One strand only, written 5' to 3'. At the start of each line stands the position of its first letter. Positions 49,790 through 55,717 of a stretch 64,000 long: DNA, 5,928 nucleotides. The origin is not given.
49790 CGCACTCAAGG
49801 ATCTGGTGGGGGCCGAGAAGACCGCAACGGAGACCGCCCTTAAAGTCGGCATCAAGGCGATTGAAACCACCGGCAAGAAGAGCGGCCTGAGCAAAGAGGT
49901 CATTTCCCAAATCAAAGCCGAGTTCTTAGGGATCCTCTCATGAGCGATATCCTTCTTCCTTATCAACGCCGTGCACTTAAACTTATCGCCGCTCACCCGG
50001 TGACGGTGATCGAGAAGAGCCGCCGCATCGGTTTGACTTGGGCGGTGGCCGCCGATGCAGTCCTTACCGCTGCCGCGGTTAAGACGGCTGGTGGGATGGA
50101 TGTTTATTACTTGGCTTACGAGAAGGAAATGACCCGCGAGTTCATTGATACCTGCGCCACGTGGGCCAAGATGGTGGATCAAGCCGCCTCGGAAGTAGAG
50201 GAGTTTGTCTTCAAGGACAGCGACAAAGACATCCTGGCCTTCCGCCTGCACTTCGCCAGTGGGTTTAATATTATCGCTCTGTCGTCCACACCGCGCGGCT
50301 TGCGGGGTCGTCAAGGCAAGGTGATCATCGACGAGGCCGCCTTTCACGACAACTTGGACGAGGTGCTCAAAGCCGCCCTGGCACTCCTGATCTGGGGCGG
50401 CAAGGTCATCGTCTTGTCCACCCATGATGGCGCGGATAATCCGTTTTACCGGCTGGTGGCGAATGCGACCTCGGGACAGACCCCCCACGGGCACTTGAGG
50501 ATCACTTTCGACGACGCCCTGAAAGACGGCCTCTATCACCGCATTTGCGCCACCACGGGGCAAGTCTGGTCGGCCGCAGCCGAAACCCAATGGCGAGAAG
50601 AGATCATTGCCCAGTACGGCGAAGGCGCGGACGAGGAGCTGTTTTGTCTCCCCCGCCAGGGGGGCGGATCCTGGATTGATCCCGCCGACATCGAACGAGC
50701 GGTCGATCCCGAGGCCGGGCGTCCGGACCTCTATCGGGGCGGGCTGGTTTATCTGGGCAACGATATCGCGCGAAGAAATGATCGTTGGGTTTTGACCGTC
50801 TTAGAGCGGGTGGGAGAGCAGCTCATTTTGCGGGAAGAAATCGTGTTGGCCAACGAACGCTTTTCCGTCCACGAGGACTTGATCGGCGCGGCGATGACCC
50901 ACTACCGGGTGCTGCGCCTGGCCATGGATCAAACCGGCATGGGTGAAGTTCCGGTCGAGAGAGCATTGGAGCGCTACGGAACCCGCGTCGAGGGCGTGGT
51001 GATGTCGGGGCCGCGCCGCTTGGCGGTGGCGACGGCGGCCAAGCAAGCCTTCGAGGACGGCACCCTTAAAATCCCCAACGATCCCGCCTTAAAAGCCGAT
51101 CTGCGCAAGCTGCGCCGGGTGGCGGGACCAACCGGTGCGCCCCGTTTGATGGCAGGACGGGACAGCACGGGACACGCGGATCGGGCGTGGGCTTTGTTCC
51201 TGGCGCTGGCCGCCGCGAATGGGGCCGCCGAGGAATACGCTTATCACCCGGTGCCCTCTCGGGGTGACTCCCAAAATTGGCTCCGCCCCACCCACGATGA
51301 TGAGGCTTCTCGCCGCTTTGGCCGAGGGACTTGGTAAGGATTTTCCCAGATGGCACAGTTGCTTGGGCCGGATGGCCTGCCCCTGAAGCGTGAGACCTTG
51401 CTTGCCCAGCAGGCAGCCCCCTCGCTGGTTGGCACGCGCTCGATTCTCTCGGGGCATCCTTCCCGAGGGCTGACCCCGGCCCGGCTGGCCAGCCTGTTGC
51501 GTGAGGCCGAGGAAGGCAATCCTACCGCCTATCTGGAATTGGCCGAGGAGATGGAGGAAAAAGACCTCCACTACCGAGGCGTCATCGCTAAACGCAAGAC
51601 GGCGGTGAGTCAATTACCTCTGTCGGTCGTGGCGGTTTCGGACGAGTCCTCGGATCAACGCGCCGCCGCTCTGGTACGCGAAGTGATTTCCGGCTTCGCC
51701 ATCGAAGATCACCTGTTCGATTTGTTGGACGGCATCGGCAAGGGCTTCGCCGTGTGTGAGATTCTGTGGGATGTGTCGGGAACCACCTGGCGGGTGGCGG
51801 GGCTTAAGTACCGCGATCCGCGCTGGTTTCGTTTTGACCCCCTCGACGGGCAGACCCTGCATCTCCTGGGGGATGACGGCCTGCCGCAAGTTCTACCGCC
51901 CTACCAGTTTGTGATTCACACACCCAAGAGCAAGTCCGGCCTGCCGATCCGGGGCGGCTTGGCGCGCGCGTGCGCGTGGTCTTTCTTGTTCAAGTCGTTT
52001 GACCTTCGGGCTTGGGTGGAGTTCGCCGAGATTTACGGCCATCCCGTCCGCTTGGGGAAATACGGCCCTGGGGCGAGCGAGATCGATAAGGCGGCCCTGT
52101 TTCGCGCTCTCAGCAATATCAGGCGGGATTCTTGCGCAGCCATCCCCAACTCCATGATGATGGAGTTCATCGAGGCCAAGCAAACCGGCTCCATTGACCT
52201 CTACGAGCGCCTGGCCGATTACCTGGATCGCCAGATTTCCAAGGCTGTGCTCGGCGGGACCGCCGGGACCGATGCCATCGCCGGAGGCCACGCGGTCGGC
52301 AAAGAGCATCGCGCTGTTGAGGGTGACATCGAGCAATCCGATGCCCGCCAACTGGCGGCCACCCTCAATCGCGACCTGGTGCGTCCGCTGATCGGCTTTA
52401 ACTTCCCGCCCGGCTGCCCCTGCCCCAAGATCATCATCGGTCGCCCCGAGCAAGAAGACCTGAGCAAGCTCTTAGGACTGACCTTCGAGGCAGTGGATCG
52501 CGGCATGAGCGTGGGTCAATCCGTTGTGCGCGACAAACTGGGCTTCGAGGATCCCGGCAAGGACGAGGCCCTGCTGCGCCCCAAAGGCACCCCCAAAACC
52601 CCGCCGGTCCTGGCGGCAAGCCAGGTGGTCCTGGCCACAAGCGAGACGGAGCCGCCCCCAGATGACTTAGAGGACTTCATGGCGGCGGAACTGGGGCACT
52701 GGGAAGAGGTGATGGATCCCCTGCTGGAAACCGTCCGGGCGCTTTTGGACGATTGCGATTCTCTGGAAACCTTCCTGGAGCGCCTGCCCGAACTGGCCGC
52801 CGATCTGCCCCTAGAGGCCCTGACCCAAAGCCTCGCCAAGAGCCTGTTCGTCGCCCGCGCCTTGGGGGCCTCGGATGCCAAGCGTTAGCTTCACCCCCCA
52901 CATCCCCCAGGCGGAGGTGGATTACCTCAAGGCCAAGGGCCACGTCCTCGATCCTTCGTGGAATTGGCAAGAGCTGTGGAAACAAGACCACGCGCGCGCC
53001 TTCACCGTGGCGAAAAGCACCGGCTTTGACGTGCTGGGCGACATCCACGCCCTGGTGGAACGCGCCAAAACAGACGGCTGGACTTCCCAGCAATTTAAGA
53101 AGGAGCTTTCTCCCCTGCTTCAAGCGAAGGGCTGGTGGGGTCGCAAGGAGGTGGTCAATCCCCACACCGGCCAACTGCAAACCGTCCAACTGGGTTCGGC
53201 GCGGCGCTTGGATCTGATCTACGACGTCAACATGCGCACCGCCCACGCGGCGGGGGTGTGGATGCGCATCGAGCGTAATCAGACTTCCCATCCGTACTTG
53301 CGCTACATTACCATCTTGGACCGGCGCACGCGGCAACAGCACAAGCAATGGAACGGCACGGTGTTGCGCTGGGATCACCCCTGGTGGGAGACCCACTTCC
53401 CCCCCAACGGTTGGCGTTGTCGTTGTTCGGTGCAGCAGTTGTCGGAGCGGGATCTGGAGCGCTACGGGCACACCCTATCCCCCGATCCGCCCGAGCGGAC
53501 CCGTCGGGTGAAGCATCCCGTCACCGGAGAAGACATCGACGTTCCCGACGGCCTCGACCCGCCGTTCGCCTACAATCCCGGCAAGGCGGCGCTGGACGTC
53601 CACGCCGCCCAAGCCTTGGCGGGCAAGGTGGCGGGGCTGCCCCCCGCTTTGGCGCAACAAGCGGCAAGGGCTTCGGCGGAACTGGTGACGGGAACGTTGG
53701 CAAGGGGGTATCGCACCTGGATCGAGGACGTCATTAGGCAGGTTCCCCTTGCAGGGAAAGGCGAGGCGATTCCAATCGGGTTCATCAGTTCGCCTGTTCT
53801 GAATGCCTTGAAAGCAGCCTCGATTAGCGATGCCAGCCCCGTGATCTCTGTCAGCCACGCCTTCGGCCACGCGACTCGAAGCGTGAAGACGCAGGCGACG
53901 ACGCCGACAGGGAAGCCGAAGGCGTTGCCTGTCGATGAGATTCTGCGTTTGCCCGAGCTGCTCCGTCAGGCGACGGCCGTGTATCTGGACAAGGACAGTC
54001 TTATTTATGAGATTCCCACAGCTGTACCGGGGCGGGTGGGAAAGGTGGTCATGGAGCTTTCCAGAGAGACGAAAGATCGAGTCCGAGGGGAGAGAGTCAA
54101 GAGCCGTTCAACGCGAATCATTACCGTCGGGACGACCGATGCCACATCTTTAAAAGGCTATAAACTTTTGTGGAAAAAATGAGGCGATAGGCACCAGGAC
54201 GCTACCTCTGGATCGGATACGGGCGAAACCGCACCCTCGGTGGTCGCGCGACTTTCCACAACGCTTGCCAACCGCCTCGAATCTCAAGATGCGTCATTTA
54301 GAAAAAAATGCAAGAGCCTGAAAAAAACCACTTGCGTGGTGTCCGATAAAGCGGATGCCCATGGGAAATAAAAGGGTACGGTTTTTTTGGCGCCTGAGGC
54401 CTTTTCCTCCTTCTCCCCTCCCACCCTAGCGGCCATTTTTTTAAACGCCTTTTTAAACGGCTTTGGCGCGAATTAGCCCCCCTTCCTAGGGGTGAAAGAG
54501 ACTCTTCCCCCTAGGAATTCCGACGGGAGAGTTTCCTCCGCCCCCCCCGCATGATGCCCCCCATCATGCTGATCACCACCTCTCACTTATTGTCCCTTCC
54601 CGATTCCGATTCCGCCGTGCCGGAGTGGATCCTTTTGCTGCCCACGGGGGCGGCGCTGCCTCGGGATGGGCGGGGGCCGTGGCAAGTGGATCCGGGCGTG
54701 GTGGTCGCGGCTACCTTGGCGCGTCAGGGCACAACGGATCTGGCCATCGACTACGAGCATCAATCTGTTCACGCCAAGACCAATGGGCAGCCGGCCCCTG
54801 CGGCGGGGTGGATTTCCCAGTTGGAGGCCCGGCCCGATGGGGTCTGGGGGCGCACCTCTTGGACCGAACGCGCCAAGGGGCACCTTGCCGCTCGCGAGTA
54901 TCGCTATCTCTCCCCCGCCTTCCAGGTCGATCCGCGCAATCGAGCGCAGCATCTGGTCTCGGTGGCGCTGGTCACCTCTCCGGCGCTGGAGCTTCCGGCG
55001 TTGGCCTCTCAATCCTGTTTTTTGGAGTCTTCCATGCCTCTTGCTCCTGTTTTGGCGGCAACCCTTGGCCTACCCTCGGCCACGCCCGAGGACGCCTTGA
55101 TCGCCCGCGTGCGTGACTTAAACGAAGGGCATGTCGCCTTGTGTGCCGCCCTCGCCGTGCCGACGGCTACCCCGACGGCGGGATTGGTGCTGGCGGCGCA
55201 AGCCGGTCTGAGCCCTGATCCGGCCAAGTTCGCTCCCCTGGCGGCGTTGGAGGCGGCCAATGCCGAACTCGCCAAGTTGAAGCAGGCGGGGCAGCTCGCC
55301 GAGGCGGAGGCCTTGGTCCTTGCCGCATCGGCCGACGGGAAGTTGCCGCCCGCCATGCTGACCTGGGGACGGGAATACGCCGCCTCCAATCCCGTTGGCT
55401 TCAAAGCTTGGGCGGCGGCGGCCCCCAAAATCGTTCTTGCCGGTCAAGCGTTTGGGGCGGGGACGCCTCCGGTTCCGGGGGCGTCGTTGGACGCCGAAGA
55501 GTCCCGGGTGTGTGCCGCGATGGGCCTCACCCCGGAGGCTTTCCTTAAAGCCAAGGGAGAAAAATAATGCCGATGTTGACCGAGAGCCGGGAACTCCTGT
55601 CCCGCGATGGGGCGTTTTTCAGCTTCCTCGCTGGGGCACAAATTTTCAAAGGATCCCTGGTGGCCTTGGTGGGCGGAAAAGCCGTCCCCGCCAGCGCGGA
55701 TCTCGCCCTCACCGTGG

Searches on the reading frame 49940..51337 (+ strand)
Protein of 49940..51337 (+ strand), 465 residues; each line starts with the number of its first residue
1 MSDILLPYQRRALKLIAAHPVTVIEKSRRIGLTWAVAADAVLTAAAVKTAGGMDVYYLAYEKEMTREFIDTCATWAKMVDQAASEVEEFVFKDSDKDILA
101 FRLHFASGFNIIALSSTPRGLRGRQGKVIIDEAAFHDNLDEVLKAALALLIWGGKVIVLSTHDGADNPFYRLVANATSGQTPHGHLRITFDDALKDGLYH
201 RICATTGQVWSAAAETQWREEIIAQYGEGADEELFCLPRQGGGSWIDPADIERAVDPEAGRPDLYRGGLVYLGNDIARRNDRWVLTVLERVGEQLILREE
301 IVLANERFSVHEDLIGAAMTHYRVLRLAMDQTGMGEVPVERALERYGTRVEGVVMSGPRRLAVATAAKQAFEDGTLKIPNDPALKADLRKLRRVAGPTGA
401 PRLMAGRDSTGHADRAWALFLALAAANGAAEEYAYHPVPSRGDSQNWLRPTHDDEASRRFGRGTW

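Call 49: search_protein_families(library=pfam, proteins=[window:49940-51337:+], max_evalue=0.001)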
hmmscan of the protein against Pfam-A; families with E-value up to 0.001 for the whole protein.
window:49940-51337:+ (465 aa): 2 families
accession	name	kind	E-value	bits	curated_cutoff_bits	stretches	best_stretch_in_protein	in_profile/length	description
PF17289.8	Terminase_6C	-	2.6e-15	57.2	22.6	1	273-424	2-153/155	Terminase RNaseH-like domain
PF03237.21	Terminase_6N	-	1.3e-08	35.2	22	1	24-251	2-213/215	Terminase large subunit, T4likevirus-type, N-terminal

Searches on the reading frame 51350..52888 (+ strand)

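Call 49: search_protein_families(library=pfam, proteins=[window:51350-52888:+], max_evalue=0.001)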
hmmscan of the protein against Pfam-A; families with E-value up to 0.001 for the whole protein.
window:51350-52888:+ (512 aa): 1 family
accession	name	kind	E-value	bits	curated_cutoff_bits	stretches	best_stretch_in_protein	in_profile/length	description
PF06074.18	Portal_Mu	-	4.3e-96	322.6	23.9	1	63-399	2-336/336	Portal protein of Mu bacteriophage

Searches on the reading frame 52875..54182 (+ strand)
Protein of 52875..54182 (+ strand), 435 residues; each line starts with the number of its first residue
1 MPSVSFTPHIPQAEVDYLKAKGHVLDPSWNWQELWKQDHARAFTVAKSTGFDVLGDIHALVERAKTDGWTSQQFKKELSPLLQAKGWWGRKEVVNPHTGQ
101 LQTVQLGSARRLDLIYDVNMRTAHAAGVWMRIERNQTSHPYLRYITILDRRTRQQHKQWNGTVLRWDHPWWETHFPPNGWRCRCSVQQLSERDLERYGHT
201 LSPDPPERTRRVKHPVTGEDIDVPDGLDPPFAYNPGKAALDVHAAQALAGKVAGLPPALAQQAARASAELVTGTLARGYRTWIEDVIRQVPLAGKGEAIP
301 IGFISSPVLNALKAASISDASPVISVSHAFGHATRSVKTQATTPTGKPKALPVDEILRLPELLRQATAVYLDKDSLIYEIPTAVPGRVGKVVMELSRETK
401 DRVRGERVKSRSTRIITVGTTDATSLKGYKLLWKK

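Call 49: search_protein_families(library=pfam, proteins=[window:52875-54182:+], max_evalue=0.001)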
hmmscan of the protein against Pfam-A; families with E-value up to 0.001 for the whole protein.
window:52875-54182:+ (435 aa): 1 family
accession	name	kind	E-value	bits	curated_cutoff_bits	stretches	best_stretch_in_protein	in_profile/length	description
PF04233.19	Phage_Mu_F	-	1.3e-18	68.2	29.6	1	57-186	3-111/112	Phage Mu protein F like protein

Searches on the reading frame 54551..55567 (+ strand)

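Call 49: search_protein_families(library=pfam, proteins=[window:54551-55567:+], max_evalue=0.001)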
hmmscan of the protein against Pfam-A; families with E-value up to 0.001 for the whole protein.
window:54551-55567:+ (338 aa): 1 family
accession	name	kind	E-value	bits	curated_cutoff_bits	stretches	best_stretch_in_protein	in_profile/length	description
PF10123.14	Mu-like_Pro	-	1.9e-70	238.5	25.2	1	28-333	2-330/330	Mu-like prophage I protein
